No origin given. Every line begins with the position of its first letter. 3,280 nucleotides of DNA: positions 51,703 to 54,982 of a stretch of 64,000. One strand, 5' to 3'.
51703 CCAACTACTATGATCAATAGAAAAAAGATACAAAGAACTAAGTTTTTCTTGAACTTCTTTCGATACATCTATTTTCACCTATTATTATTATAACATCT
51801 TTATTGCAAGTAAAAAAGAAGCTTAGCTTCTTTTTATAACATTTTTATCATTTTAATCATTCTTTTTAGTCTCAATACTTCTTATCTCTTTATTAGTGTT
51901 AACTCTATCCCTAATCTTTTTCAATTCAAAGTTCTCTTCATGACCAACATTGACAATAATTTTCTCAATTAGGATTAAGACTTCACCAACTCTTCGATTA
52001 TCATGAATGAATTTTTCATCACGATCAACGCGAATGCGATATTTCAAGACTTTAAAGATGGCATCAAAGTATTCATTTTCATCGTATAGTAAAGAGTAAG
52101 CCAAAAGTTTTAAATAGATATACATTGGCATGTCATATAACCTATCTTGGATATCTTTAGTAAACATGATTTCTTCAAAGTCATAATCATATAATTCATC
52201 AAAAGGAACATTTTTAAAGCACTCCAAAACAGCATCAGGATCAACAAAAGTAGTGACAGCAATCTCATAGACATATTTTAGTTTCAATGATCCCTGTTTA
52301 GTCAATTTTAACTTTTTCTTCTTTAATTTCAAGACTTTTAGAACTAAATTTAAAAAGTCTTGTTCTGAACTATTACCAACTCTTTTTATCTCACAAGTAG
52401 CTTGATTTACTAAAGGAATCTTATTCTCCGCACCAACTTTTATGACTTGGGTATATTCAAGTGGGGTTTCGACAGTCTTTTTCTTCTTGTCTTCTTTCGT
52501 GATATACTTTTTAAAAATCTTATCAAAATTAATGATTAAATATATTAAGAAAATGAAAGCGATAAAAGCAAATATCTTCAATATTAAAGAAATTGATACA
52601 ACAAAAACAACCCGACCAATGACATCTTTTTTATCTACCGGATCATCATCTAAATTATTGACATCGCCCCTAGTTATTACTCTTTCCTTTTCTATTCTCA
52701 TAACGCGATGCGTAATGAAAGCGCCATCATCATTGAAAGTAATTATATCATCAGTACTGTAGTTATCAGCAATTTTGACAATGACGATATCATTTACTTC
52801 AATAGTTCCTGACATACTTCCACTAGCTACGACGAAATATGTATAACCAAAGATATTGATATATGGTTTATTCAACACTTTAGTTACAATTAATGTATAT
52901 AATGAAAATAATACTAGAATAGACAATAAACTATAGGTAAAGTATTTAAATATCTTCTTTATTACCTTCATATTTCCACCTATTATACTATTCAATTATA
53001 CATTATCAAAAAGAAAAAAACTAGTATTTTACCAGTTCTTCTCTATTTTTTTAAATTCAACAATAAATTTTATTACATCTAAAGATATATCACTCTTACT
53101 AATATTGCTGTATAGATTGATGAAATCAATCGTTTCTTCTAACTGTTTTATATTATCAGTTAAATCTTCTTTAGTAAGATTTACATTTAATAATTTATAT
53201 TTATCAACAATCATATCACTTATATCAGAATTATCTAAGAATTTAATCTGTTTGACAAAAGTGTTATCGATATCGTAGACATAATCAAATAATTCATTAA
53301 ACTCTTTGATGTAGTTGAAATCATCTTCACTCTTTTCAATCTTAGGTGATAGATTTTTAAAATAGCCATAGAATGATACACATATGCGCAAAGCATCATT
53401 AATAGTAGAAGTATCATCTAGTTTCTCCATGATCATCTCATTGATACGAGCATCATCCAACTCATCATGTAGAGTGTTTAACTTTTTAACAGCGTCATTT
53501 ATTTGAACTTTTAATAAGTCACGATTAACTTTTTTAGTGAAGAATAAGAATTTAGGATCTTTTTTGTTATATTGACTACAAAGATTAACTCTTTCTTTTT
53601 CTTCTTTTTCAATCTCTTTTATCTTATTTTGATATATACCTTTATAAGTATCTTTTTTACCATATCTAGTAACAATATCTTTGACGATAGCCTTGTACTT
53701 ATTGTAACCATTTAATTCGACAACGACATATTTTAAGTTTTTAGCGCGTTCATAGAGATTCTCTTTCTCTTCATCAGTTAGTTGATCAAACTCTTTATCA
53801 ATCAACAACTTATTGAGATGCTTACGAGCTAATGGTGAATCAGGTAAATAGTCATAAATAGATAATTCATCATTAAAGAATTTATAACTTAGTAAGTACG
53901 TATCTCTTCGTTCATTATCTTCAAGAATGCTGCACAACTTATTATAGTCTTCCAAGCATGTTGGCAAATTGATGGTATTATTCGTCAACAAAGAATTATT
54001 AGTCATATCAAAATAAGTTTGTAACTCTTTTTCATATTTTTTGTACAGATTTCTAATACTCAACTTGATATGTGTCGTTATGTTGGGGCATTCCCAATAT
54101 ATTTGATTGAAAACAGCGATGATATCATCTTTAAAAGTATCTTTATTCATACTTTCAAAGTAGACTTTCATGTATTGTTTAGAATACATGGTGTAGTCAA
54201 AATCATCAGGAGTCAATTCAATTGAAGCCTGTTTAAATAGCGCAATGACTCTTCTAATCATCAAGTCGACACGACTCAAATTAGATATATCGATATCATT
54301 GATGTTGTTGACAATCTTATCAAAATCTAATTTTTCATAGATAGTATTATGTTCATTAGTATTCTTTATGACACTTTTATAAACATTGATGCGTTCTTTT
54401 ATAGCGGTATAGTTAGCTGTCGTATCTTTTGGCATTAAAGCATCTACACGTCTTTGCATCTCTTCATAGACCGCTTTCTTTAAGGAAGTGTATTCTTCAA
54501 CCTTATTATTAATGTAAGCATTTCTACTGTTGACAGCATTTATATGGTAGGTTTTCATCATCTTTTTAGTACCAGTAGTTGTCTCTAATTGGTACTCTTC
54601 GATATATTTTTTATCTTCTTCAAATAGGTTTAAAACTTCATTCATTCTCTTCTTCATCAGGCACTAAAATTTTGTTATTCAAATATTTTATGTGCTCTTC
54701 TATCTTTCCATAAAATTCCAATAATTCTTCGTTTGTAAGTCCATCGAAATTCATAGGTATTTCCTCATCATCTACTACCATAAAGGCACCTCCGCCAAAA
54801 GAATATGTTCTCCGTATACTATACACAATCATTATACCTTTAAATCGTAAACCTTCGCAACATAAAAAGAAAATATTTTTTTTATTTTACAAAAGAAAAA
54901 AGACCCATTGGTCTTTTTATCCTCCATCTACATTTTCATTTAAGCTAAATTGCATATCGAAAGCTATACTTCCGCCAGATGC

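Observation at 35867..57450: ~21-kb expanded SipW/TasA-like secreted-protein locus with a 2617-aa beta-helix giant protein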

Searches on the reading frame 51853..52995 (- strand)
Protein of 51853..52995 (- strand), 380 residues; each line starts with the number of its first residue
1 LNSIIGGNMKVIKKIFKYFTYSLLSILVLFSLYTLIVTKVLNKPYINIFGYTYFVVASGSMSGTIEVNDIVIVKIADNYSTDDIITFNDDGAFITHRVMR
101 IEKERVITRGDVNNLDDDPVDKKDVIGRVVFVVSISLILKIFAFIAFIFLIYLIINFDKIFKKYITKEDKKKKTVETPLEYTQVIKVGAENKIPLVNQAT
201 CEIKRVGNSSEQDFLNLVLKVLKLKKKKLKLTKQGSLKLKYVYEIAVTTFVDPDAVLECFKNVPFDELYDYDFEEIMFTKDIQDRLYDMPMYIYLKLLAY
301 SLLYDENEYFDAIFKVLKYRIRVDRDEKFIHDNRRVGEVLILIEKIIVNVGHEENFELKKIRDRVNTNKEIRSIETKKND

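Call 6: search_protein_families(library=pfam, proteins=[window:51853-52995:-], max_evalue=0.1)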
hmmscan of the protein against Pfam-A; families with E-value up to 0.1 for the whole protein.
window:51853-52995:- (380 aa): 2 families
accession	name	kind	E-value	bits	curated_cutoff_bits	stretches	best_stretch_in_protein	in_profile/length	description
PF00717.28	Peptidase_S24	-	0.00025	21.2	23.3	1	53-130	37-116/116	Peptidase S24-like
PF03741.22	TerC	-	0.0039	17.4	27.8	1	126-176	43-95/178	Integral membrane protein TerC family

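Call 8: search_protein_families(library=ncbifam, proteins=[window:51853-52995:-], max_evalue=1)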
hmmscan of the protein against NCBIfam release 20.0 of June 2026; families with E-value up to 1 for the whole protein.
window:51853-52995:- (380 aa): 4 families
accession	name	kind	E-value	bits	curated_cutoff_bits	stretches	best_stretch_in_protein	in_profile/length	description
TIGR02228.1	sigpep_I_arch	equivalog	1e-14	54.7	51.85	1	14-141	5-131/158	signal peptidase I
NF046067.1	SigPepSipWBacil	equivalog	1.1e-11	44.6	190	1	20-128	8-124/189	signal peptidase I SipW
TIGR02227.1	sigpep_I_bact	equivalog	4.1e-05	23.5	47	1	35-123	4-99/162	signal peptidase I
NF007621.2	PRK10276.1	subfamily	0.0094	16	110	1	41-108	18-86/115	translesion error-prone DNA polymerase V autoproteolytic subunit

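Call 47: search_protein_families(library=padloc, proteins=[window:51853-52995:-], max_evalue=0.1)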
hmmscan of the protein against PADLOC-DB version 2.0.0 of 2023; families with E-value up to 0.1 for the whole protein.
window:51853-52995:- (380 aa): 1 family
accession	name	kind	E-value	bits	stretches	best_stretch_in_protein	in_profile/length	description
PDLC02986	bGSDM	-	0.029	11.8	1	213-260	81-128/257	-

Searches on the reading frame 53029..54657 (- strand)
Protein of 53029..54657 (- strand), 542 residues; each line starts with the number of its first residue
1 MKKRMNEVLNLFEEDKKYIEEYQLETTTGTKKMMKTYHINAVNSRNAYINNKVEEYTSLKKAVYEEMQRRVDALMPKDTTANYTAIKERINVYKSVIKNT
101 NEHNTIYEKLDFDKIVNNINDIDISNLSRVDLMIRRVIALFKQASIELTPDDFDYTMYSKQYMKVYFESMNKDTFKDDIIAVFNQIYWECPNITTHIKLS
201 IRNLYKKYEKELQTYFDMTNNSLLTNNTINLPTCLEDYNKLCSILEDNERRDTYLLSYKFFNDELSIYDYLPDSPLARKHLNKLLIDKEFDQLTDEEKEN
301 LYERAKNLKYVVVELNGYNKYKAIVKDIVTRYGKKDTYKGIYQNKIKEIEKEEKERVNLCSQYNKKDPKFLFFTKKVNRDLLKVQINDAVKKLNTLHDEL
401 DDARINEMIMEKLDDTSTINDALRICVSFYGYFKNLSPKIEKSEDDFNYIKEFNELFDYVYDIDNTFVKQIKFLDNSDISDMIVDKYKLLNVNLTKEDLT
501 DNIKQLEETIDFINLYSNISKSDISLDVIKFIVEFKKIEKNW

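Call 6: search_protein_families(library=pfam, proteins=[window:53029-54657:-], max_evalue=0.1)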
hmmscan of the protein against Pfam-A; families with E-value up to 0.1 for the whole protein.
window:53029-54657:- (542 aa): 0 families

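Call 8: search_protein_families(library=ncbifam, proteins=[window:53029-54657:-], max_evalue=1)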
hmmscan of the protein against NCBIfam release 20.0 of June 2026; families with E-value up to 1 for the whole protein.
window:53029-54657:- (542 aa): 0 families

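Call 47: search_protein_families(library=padloc, proteins=[window:53029-54657:-], max_evalue=0.1)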
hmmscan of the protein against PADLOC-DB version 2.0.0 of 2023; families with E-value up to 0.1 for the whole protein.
window:53029-54657:- (542 aa): 0 families

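Call 56: search_solved_structures(query=A4, max_evalue=10, show_alignments=0)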
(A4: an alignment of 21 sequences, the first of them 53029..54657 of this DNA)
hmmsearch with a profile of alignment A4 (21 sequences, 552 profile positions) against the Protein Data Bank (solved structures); distinct sequences matched with E-value up to 10: 3.
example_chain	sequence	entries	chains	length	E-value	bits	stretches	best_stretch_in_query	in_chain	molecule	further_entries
5lji_A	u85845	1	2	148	0.042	15.5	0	480-521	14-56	Flavodoxin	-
5ljl_A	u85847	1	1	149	0.042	15.5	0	480-521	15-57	Flavodoxin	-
7vq0_D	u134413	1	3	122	2.2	9.8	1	43-88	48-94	Neutralizing nanobody P86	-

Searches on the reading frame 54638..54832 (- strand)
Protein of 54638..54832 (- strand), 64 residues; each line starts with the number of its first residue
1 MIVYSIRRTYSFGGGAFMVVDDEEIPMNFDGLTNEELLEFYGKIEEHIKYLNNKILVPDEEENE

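Call 6: search_protein_families(library=pfam, proteins=[window:54638-54832:-], max_evalue=0.1)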
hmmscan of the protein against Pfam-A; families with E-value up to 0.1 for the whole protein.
window:54638-54832:- (64 aa): 2 families
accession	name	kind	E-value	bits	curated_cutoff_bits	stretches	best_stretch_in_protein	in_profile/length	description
PF05544.16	Pro_racemase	-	0.031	13.8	27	1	10-50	160-200/325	Proline racemase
PF11693.13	DUF2990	-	0.038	14.6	21.1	1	34-58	21-45/63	Protein of unknown function (DUF2990)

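Call 8: search_protein_families(library=ncbifam, proteins=[window:54638-54832:-], max_evalue=1)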
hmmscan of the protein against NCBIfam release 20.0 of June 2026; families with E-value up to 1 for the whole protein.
window:54638-54832:- (64 aa): 1 family
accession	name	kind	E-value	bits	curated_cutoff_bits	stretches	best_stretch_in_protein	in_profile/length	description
NF052622.1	ATPAdlTfActino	equivalog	0.14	11.7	290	1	2-52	60-109/176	ATP adenylyltransferase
